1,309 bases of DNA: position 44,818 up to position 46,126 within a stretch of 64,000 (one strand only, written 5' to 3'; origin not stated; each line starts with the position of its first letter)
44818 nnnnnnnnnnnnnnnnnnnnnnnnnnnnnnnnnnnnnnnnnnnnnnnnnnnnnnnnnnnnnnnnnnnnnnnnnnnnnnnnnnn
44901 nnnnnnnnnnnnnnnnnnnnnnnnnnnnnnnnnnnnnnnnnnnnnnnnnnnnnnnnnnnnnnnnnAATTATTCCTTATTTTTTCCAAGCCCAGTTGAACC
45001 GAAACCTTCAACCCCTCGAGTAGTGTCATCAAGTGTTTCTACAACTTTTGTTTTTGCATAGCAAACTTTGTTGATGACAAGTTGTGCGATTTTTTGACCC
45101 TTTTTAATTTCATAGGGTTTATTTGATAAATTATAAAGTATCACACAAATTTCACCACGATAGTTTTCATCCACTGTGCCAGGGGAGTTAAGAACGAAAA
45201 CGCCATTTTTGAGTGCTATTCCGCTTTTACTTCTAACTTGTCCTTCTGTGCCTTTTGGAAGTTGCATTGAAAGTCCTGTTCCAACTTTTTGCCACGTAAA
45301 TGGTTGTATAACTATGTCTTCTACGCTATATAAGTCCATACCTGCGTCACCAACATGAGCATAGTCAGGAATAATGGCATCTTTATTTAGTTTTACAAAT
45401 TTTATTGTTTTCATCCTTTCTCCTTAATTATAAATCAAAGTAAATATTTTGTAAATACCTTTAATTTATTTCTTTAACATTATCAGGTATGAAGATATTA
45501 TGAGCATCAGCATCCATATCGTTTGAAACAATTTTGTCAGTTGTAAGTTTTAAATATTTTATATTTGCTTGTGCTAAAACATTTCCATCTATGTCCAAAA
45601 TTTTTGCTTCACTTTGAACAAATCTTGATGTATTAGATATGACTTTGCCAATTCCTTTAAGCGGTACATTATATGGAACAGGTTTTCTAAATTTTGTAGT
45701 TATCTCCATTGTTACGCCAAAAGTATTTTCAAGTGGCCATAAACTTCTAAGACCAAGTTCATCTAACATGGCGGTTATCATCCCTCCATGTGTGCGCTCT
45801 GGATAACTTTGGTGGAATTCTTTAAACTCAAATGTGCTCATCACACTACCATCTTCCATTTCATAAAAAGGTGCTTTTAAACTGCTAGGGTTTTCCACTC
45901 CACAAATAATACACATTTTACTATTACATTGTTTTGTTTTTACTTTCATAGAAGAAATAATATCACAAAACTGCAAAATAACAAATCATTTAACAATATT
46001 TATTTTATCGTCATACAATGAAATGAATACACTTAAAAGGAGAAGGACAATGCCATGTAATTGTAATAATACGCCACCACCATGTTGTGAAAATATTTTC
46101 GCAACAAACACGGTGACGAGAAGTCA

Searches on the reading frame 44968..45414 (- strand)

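Call 35: search_protein_families(library=pfam, proteins=[window:44968-45414:-], max_evalue=0.001)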
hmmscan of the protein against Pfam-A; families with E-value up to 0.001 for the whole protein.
window:44968-45414:- (148 aa): 2 families
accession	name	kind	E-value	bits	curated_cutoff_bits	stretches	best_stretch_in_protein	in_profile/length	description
PF00692.24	dUTPase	-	8e-30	103.7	22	1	12-142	2-129/129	dUTPase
PF22769.1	DCD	-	2.5e-08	34.6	27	1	49-116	86-152/153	dCTP deaminase-like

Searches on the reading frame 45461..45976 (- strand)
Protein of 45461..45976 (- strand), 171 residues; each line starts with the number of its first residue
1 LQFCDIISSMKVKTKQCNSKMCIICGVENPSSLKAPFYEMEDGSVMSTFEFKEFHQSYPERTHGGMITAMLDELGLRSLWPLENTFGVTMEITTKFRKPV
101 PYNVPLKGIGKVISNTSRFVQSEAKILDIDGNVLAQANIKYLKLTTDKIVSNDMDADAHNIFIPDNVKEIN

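Call 35: search_protein_families(library=pfam, proteins=[window:45461-45976:-], max_evalue=0.001)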
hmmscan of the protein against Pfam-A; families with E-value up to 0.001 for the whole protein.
window:45461-45976:- (171 aa): 1 family
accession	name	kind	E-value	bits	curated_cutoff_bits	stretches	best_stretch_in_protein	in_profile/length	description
PF03061.28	4HBT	-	0.00021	22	20.6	1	63-133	5-77/79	Thioesterase superfamily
